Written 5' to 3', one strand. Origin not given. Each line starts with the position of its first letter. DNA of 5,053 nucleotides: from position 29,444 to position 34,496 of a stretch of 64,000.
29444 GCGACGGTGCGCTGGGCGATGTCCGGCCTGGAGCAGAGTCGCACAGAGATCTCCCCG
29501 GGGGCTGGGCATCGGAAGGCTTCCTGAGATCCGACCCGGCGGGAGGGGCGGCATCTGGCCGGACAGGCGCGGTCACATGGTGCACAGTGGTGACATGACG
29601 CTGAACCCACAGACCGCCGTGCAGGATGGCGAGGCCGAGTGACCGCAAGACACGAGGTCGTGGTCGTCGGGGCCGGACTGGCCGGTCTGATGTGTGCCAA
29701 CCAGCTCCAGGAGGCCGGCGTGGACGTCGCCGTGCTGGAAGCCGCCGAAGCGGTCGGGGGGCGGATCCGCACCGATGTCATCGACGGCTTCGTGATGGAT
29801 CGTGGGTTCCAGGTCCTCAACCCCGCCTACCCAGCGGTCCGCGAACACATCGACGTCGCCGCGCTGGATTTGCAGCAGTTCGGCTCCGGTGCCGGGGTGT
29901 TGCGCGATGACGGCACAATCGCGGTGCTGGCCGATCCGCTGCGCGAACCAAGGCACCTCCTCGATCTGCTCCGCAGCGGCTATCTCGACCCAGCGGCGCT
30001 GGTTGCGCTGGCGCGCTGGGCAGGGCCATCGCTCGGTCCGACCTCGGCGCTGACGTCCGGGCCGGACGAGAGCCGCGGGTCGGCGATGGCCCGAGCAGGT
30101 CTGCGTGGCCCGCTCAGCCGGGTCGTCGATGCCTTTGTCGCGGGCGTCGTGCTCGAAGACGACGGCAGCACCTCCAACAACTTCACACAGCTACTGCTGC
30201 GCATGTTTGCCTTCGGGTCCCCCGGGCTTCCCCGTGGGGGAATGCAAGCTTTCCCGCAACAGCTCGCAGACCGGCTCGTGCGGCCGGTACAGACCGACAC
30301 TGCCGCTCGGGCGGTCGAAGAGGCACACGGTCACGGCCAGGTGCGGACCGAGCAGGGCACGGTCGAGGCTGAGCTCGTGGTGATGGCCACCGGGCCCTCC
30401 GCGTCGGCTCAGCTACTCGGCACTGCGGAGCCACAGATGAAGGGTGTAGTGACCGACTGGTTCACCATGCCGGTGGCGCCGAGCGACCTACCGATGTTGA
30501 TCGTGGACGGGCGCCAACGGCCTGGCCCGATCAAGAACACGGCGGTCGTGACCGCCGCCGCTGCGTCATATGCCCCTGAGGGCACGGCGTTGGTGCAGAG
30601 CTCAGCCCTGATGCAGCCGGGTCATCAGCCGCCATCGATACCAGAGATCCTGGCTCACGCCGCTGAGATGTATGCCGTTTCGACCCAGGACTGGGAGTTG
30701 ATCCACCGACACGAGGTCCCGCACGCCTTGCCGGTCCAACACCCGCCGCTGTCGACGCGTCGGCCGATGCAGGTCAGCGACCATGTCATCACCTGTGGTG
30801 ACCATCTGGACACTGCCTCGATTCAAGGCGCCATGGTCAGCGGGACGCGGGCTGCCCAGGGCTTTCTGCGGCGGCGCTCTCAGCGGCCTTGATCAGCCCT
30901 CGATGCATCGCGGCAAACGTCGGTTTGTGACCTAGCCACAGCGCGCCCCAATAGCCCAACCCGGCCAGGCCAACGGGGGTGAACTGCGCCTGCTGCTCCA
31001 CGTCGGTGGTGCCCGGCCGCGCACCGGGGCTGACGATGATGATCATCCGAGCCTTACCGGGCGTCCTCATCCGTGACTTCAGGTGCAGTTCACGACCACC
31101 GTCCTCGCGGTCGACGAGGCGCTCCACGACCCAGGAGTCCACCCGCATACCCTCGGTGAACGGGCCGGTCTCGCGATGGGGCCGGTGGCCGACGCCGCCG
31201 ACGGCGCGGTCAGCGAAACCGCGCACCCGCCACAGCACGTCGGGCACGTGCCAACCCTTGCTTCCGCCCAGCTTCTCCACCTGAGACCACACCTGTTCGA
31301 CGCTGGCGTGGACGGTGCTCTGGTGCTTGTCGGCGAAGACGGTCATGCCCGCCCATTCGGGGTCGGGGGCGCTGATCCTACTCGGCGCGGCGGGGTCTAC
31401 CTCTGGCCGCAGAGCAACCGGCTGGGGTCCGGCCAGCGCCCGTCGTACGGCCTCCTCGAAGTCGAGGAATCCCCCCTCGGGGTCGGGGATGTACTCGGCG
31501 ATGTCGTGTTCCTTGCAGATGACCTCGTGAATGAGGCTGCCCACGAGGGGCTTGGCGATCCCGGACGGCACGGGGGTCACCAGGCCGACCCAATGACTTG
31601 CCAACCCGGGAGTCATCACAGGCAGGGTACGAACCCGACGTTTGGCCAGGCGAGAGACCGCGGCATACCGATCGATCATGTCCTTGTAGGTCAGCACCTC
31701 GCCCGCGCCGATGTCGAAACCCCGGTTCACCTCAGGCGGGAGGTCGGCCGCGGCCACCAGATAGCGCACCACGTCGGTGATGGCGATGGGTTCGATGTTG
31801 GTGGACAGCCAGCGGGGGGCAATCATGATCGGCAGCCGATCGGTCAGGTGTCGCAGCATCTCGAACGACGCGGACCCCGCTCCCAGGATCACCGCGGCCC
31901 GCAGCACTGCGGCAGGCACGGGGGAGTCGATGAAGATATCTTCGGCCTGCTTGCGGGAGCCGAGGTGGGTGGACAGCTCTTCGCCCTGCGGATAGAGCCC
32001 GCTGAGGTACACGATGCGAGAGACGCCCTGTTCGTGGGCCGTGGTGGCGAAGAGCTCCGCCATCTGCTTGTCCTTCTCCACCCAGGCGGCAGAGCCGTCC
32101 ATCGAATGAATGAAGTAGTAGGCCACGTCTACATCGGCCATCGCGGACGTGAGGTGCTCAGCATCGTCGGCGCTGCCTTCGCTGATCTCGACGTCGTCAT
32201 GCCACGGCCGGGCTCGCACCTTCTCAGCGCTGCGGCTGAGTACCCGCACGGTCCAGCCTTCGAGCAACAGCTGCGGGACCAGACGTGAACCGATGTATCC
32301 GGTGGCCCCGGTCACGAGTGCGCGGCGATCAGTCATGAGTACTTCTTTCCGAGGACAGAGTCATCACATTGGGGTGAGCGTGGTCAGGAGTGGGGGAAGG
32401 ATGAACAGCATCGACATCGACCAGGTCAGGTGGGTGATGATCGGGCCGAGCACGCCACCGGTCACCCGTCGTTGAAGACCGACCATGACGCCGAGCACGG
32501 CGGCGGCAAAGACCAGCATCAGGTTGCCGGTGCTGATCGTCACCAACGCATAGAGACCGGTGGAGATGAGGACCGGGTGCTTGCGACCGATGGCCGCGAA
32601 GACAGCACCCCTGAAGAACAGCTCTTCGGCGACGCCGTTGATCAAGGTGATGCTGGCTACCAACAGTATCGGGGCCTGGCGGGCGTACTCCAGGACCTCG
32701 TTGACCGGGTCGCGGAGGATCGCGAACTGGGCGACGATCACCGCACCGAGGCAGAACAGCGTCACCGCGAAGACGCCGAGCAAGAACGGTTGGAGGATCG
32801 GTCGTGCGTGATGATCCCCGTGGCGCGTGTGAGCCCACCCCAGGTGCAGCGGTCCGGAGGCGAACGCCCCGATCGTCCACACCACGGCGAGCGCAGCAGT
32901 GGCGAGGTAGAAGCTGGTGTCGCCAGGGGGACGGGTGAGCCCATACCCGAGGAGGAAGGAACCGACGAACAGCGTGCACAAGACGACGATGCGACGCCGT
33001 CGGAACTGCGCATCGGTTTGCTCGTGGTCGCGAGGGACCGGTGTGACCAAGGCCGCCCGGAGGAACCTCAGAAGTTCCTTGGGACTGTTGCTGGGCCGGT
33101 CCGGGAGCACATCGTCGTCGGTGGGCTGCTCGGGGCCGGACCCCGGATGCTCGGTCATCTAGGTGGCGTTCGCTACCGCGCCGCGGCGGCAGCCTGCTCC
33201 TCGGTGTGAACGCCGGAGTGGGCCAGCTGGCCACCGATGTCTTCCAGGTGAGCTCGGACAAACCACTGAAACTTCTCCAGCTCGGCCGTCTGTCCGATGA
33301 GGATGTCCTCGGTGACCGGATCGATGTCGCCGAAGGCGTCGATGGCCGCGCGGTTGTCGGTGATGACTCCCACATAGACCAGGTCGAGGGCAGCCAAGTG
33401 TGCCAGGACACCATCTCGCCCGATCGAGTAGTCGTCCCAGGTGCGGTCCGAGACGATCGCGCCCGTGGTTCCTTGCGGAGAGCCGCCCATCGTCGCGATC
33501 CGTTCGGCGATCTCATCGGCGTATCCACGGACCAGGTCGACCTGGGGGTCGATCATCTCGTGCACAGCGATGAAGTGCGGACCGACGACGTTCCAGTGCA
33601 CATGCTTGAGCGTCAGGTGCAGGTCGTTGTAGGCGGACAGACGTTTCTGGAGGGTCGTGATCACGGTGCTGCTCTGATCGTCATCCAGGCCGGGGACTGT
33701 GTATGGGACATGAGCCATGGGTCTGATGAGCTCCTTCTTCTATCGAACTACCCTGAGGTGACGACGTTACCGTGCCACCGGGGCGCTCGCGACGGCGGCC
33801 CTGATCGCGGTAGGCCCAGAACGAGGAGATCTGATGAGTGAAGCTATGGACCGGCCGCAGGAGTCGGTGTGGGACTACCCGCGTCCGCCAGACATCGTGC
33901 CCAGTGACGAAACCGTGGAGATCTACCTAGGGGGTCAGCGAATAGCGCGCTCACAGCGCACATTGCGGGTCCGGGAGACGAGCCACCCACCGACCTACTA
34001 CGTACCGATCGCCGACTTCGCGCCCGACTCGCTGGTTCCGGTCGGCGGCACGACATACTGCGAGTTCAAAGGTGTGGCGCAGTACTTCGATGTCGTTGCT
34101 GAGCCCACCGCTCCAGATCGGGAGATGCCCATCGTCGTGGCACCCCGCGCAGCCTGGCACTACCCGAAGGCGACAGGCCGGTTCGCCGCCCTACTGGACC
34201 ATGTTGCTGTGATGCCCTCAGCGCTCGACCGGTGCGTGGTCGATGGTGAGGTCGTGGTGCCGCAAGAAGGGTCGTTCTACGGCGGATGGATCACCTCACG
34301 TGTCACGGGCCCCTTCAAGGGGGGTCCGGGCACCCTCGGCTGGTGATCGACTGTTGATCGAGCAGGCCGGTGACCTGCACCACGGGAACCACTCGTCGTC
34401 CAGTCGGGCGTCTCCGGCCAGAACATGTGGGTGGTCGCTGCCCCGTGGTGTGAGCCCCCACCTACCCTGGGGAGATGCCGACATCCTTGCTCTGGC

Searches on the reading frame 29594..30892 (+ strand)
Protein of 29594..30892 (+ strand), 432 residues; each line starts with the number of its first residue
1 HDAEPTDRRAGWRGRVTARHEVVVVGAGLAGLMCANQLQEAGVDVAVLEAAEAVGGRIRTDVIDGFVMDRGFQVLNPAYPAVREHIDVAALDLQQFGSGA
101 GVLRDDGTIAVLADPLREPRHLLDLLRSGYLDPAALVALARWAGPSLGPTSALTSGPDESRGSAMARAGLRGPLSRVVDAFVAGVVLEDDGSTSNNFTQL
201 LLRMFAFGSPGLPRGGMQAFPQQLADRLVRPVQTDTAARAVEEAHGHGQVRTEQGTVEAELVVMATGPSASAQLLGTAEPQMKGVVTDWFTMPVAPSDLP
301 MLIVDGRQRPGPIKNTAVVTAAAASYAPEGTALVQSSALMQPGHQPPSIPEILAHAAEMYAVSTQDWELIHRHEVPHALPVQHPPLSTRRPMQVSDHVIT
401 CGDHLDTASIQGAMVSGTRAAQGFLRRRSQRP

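Call 63: search_protein_families(library=pfam, proteins=[window:29594-30892:+], max_evalue=0.00001)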
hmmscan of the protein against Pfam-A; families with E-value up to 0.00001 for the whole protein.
window:29594-30892:+ (432 aa): 9 families
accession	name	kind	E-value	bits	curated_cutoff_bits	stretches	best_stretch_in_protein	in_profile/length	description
PF01593.30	Amino_oxidase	-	1.8e-32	113.7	19.8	1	29-422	1-440/443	Flavin containing amine oxidoreductase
PF13450.12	NAD_binding_8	-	3.1e-15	56.7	21.9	1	24-84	1-63/68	NAD(P)-binding Rossmann-like domain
PF01266.30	DAO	-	1.2e-09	38.6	27.9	0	22-55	2-35/353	FAD dependent oxidoreductase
PF13738.12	Pyr_redox_3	-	2.5e-09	37.3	30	0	220-271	86-137/305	Pyridine nucleotide-disulphide oxidoreductase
PF03486.20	HI0933_like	-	4.9e-09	36.4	50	1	21-59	2-40/244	HI0933-like protein Rossmann domain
PF07992.20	Pyr_redox_2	-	8.9e-08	32.3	26.1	0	21-54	2-36/291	Pyridine nucleotide-disulphide oxidoreductase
PF01494.25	FAD_binding_3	-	1.8e-07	31.1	22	1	21-63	3-45/349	FAD binding domain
PF00890.30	FAD_binding_2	-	4.3e-07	29.9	20.4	1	22-57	2-37/414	FAD binding domain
PF01946.23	Thi4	-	7.8e-06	25.7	26.2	0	18-57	16-56/235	Thi4 family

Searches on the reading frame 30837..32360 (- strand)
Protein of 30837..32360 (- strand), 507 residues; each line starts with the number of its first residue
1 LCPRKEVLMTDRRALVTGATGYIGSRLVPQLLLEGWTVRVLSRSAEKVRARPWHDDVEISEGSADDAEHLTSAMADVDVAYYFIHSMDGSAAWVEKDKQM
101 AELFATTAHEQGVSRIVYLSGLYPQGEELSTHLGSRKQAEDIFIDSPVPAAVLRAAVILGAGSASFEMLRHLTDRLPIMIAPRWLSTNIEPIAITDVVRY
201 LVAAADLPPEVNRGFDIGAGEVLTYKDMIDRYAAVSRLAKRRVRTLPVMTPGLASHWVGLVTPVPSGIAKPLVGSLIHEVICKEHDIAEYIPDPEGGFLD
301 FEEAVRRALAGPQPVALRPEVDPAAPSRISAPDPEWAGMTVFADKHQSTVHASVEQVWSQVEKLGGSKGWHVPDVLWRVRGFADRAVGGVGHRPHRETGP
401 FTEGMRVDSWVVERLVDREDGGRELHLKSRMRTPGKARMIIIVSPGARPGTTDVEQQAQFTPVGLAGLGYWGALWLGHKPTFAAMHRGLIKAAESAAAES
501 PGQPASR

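Call 63: search_protein_families(library=pfam, proteins=[window:30837-32360:-], max_evalue=0.00001)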
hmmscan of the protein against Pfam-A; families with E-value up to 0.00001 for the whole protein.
window:30837-32360:- (507 aa): 4 families
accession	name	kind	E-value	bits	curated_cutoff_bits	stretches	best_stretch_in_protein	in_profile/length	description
PF13460.12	NAD_binding_10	-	7.9e-16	58.9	27.2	1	18-122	1-99/184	NAD(P)H-binding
PF11066.14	DUF2867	-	1.4e-13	51.8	27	1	336-482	1-139/142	Protein of unknown function (DUF2867)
PF05368.20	NmrA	-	1.8e-11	44.6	27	1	12-125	3-110/298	NmrA-like family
PF01370.27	Epimerase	-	7.6e-10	39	20.9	1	14-128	1-124/240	NAD dependent epimerase/dehydratase family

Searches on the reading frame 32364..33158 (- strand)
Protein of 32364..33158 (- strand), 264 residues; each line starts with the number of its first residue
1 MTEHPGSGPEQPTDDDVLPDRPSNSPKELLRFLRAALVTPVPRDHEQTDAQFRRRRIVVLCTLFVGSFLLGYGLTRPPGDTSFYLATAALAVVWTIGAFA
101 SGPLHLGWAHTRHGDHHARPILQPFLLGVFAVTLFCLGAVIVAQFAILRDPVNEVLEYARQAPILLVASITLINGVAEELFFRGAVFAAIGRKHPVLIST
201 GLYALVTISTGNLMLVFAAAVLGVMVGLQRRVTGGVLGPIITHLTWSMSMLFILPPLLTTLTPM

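Call 63: search_protein_families(library=pfam, proteins=[window:32364-33158:-], max_evalue=0.00001)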
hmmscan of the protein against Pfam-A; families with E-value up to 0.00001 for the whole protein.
window:32364-33158:- (264 aa): 1 family
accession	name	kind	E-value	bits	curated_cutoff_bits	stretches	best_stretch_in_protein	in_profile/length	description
PF02517.21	Rce1-like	-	3.6e-12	46.8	22.4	1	162-247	3-91/93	Type II CAAX prenyl endopeptidase Rce1-like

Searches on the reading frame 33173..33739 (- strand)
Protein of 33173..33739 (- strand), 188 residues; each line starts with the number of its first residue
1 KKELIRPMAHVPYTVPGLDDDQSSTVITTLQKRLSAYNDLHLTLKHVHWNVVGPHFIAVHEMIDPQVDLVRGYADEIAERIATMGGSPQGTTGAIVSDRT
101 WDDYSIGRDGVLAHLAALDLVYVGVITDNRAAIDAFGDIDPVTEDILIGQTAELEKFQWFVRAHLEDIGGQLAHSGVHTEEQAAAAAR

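Call 63: search_protein_families(library=pfam, proteins=[window:33173-33739:-], max_evalue=0.00001)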
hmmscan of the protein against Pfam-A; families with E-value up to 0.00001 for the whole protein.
window:33173-33739:- (188 aa): 1 family
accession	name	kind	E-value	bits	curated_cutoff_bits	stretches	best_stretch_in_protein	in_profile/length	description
PF00210.30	Ferritin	-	7.6e-23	81.4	24.5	1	29-168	3-139/142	Ferritin-like domain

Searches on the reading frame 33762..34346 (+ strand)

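Call 63: search_protein_families(library=pfam, proteins=[window:33762-34346:+], max_evalue=0.00001)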
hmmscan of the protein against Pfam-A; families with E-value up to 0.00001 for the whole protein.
window:33762-34346:+ (194 aa): 1 family
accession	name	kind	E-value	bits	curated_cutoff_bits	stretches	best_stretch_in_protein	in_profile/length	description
PF04248.19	NTP_transf_9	-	5.2e-24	84.3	22.1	1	52-152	1-92/93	Domain of unknown function (DUF427)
